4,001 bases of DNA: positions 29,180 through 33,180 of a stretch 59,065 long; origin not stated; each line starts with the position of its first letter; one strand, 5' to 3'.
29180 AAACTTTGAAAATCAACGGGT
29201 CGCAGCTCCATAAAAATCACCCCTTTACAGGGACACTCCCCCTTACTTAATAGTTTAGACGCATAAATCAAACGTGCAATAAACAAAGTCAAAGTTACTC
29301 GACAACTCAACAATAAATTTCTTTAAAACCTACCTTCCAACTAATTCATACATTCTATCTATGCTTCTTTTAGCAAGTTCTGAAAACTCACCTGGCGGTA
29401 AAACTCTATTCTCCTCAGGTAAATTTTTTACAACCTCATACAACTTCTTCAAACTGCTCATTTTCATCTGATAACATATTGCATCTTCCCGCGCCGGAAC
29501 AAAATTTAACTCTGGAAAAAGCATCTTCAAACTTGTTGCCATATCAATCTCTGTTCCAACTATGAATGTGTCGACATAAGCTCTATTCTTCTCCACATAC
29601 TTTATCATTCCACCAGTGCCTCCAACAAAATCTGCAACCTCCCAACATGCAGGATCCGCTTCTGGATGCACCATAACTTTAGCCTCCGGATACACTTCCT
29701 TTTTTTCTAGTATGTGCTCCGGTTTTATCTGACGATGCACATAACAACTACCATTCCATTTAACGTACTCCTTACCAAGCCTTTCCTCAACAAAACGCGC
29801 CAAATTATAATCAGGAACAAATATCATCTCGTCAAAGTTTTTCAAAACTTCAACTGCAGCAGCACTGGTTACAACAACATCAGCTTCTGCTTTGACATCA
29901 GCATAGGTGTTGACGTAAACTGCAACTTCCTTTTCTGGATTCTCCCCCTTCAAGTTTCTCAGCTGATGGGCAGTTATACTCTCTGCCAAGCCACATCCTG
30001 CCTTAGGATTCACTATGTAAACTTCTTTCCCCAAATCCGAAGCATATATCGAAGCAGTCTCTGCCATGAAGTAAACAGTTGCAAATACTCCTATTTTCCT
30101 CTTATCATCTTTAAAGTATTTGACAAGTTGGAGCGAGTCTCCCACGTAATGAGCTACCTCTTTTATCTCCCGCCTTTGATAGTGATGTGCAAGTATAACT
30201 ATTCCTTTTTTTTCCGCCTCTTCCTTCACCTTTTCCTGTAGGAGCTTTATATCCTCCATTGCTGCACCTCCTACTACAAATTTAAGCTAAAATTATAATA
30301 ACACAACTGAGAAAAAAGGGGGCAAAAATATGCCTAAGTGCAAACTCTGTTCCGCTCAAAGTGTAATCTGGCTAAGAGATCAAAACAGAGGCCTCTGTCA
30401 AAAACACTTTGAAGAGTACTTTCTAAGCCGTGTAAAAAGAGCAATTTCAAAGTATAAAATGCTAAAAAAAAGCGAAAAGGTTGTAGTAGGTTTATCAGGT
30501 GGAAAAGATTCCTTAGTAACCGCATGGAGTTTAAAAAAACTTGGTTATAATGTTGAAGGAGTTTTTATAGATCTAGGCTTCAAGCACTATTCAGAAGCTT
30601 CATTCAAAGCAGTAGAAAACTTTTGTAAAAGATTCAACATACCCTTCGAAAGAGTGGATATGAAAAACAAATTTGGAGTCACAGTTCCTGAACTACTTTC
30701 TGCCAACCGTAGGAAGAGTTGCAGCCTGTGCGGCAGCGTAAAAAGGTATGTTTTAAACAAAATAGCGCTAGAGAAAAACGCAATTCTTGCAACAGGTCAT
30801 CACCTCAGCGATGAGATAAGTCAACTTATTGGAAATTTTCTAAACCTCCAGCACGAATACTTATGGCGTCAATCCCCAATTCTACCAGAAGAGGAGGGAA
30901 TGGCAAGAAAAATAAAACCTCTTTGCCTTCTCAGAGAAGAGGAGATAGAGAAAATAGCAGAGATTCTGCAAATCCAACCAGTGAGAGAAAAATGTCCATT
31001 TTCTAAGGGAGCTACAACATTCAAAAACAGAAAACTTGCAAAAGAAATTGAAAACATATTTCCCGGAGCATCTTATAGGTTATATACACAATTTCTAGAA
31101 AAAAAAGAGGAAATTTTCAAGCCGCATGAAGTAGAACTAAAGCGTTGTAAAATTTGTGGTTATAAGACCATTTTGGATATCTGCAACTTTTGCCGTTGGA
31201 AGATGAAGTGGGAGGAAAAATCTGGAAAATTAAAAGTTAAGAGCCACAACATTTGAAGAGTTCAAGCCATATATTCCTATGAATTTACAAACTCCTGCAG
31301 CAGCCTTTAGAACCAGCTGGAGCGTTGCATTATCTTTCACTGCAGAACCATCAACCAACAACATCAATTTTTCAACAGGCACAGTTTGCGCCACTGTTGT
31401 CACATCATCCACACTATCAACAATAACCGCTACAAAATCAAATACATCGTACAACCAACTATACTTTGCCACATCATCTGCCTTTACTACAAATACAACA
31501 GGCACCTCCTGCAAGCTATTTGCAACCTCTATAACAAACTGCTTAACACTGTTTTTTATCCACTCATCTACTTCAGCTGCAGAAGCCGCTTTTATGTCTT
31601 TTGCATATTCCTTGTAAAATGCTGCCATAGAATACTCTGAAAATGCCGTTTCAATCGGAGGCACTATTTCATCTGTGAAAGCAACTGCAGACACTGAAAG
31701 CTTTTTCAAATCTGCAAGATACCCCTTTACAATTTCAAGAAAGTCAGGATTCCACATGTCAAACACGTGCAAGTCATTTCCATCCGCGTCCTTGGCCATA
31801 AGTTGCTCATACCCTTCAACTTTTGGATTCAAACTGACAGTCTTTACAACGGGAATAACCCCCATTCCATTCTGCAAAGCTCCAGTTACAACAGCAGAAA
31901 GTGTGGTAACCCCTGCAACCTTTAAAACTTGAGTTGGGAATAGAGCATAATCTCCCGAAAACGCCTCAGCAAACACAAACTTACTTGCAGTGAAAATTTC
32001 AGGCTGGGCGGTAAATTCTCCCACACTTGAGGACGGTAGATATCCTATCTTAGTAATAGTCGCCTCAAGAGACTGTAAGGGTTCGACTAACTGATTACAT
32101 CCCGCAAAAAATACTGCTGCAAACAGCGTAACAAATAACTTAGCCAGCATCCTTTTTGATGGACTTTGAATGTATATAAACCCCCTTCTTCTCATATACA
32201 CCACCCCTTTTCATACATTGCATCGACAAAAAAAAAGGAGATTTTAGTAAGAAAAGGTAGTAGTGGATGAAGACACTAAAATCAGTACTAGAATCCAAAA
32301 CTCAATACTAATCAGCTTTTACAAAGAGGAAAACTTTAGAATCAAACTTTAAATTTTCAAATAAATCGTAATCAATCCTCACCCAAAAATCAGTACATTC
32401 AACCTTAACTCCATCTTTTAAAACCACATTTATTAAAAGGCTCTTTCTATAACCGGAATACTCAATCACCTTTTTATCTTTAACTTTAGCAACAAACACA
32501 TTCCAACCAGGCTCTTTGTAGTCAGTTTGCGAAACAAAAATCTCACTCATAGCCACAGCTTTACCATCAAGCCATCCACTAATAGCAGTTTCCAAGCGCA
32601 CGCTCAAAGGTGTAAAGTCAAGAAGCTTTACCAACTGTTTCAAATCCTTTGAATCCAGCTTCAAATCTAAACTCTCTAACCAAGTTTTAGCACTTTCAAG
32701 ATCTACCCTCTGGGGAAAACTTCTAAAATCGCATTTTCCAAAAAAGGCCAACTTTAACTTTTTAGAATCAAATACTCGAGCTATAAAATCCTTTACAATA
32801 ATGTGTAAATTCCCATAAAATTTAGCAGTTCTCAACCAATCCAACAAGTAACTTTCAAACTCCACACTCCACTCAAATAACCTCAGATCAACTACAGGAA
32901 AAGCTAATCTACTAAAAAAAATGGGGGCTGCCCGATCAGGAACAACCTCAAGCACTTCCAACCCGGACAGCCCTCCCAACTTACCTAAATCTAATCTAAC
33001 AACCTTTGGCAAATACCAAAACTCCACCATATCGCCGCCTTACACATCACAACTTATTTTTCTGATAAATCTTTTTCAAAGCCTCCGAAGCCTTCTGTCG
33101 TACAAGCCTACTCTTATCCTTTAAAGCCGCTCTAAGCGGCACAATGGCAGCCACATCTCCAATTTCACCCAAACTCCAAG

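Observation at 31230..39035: Orphan Enzyme-I-like PEP phosphotransferase translationally coupled to a 1,488-aa zinc-ribbon/polyacidic/HEAT-repeat giant plus two unknown proteins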

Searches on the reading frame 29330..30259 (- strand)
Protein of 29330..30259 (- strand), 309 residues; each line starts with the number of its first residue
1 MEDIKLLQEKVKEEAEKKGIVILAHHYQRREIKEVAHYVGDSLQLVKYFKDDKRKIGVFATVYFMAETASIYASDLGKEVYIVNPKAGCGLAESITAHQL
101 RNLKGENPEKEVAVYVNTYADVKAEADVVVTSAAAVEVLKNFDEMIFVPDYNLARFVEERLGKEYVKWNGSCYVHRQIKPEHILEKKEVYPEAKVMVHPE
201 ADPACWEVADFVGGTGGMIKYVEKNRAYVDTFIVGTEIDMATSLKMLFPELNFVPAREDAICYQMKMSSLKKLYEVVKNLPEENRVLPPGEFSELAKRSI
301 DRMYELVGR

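Call 12: search_protein_families(library=pfam, proteins=[window:29330-30259:-], max_evalue=0.0001)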
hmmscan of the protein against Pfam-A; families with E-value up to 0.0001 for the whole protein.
window:29330-30259:- (309 aa): 1 family
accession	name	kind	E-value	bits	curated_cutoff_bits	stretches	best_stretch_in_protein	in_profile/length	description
PF02445.21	NadA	-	6.8e-87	291.8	27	1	10-304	2-294/295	Quinolinate synthetase A protein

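Call 17: find_encoding_contigs(protein=window:29330-30259:-, flank=10000, max_places=6)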
Protein window:29330-30259:- (309 aa): 1 contig read that carries it; 1 place shown.
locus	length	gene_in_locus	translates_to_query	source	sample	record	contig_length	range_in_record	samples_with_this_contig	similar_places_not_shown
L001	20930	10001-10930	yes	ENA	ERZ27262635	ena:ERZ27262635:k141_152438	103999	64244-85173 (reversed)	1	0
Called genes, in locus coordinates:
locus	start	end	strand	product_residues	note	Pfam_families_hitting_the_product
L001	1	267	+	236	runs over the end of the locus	PF13489:Methyltransf_23, PF07021:MetW (weak), PF01209:Ubie_methyltran, PF08241:Methyltransf_11, PF08242:Methyltransf_12, PF13649:Methyltransf_25, PF13847:Methyltransf_31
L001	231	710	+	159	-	PF00583:Acetyltransf_1, PF13302:Acetyltransf_3 (faint), PF13673:Acetyltransf_10, PF13508:Acetyltransf_7, PF08445:FR47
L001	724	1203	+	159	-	PF00334:NDK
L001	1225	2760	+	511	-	PF00391:PEP-utilizers (weak), PF02896:PEP-utilizers_C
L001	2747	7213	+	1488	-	-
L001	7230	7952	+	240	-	-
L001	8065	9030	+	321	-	-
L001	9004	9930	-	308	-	PF02540:NAD_synthase (weak), PF03054:tRNA_Me_trans, PF01171:ATP_bind_3, PF06508:QueC (weak)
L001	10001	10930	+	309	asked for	PF02445:NadA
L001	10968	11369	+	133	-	-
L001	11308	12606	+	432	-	-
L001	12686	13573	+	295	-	PF00528:BPD_transp_1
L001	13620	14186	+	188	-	PF02245:Pur_DNA_glyco (weak)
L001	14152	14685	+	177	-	PF01327:Pep_deformylase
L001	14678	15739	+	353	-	PF00551:Formyl_trans_N, PF02911:Formyl_trans_C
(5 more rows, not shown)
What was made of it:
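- Checked: The overlap alone is weak evidence, because 7 of 17 same-strand neighbouring gene pairs in this stretch overlap (gene calls in call 17).
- Overlaps are common in this compact genome: 7 of 17 neighbouring pairs (call 17). Overlaps are common in the window (call 17).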

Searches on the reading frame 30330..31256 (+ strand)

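Call 4: search_protein_families(library=pfam, proteins=[window:30330-31256:+], max_evalue=0.01)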
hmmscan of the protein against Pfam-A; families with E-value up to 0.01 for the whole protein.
window:30330-31256:+ (308 aa): 8 families
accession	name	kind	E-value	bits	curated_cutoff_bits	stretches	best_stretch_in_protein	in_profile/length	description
PF03054.22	tRNA_Me_trans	-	2.1e-11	44.3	20.6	1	49-219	1-189/202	tRNA methyl transferase HUP domain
PF01171.26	ATP_bind_3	-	8.8e-10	39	27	1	50-217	1-163/182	PP-loop family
PF02540.23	NAD_synthase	-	2.2e-06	27.4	21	1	34-153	4-124/242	NAD synthase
PF06508.19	QueC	-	1.2e-05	25.4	22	1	50-112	1-61/210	Queuosine biosynthesis protein QueC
PF24167.1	DUF7411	-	7.6e-05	22.8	28.7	1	50-166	2-112/194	Family of unknown function (DUF7411)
PF22082.2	TtuA_LIM_N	-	0.002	18.6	27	1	3-27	1-25/26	2-thiouridine synthetase TtuA, N-terminal LIM domain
PF02568.20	ThiI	-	0.0024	17.9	20.5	1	48-172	3-131/197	Thiamine biosynthesis protein (ThiI)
PF24844.1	PolC_DP2_central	-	0.0089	15.4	24.3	0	232-302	294-367/372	DNA polymerase II large subunit DP2, central domain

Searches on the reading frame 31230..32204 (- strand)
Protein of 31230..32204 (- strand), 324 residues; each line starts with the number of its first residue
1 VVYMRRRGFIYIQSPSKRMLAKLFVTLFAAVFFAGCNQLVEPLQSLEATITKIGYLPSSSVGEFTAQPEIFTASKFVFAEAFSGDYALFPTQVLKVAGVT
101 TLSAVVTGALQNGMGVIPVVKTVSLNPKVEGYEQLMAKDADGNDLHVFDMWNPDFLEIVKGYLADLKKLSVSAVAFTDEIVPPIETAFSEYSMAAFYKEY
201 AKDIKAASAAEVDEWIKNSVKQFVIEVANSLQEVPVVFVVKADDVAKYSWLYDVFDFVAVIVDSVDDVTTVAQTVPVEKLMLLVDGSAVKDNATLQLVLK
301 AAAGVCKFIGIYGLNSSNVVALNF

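Call 4: search_protein_families(library=pfam, proteins=[window:31230-32204:-], max_evalue=0.01)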
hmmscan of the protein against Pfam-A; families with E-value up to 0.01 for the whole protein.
window:31230-32204:- (324 aa): 0 families

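Call 5: search_protein_families(library=ncbifam, proteins=[window:31230-32204:-], max_evalue=0.01)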
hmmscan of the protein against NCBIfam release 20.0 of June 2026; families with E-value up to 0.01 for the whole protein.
window:31230-32204:- (324 aa): 0 families

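Call 57: search_protein_families(library=pfam, proteins=[window:31230-32150:-], max_evalue=10)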
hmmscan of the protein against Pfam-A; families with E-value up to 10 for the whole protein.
window:31230-32150:- (306 aa): 1 family
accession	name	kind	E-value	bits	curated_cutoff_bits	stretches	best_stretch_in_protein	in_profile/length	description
PF15496.11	DUF4646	-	0.18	12.9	23.4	1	56-137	45-122/126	Domain of unknown function (DUF4646)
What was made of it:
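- Checked: The 240-aa and lipoprotein ORFs have no Pfam or NCBIfam hit (calls 4, 5, 57).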

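Call 65: search_protein_families(library=padloc, proteins=[window:31230-32204:-], max_evalue=0.001)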
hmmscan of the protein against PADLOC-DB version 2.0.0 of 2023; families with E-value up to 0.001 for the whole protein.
window:31230-32204:- (324 aa): 0 families
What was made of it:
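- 31230..32204 (-): Predicted lipoprotein (likely start at the ATG at 32195; lipobox FFAGC), about 110 nt after the 240-aa ORF. Lineage-specific. No Pfam, NCBIfam or PADLOC hit (calls 4, 5, 57, 65).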

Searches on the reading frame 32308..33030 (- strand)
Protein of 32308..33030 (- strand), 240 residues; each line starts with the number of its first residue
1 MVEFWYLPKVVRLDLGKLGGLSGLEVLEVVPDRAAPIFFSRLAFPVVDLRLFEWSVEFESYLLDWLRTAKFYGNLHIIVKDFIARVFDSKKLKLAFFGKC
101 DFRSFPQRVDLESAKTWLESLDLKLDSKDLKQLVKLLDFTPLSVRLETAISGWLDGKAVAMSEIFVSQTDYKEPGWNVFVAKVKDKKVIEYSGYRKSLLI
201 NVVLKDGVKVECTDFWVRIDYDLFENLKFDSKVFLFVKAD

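Call 4: search_protein_families(library=pfam, proteins=[window:32308-33030:-], max_evalue=0.01)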
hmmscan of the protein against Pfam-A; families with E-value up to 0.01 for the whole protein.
window:32308-33030:- (240 aa): 0 families

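Call 5: search_protein_families(library=ncbifam, proteins=[window:32308-33030:-], max_evalue=0.01)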
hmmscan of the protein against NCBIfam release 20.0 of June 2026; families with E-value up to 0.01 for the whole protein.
window:32308-33030:- (240 aa): 0 families

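Call 15: find_homologous_proteins(query=window:32308-33030:-, max_evalue=0.1)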
Query window:32308-33030:- (240 aa): 1 proteins with E <= 0.1 among 504 candidates.
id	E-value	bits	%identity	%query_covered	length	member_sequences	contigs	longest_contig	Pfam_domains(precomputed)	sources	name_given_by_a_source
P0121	4.2e-152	522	100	100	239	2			-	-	-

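Call 57: search_protein_families(library=pfam, proteins=[window:32308-33030:-], max_evalue=10)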
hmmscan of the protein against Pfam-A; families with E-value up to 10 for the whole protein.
window:32308-33030:- (240 aa): 0 families

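Call 58: search_protein_representatives(protein=window:32308-33030:-)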
Query: 240 residues. Proteins with E-value up to 0.001 (for the whole library): 1; up to 1e-10: 1; up to 1e-30: 1. The best 1 are listed.
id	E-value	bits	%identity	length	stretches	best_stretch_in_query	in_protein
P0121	1.3e-152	522.3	100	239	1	2-240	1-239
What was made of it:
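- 32308..33030 (-): 240-aa ORFan, 16 nt downstream of the giant. Not part of the conserved unit. No hit in 5.8e9 clusters (call 15) or in 1.84e9 representatives by full HMMER (call 58).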

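Call 59: predict_structure(protein=window:32308-33030:-)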
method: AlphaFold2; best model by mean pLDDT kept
length: 240 residues; sequences in the alignment: 1
mean_pLDDT: 33.0   pTM: 0.22
mean pLDDT of the five models: 33.0, 31.5, 30.4, 30.0, 29.0
residues with pLDDT >= 90: 0; 70-90: 0; 50-70: 6; < 50: 234
segments of 3 or more residues with pLDDT < 50: 1-57, 63-169, 171-174, 176-178, 180-240
pLDDT, mean of each block of 10 residues (from residue 1): 21 27 27 28 33 46 44 30 43 38 31 40 39 32 24 24 39 46 34 27 27 30 26 39
secondary structure, 60 per line:
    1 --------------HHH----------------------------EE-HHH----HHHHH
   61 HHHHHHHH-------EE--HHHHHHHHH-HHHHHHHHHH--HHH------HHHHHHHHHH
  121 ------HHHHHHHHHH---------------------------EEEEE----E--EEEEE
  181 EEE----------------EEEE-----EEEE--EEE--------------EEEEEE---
elements in order: H56-68 H80-88 H90-99 H111-120 H127-136 E164-168 E176-183 E200-203 E209-212 E215-217 E232-237
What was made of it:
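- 32308..33030 (-): AF2 pLDDT 33 (call 59).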

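Call 65: search_protein_families(library=padloc, proteins=[window:32308-33030:-], max_evalue=0.001)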
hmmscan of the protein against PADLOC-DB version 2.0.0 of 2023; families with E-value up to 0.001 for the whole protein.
window:32308-33030:- (240 aa): 0 families
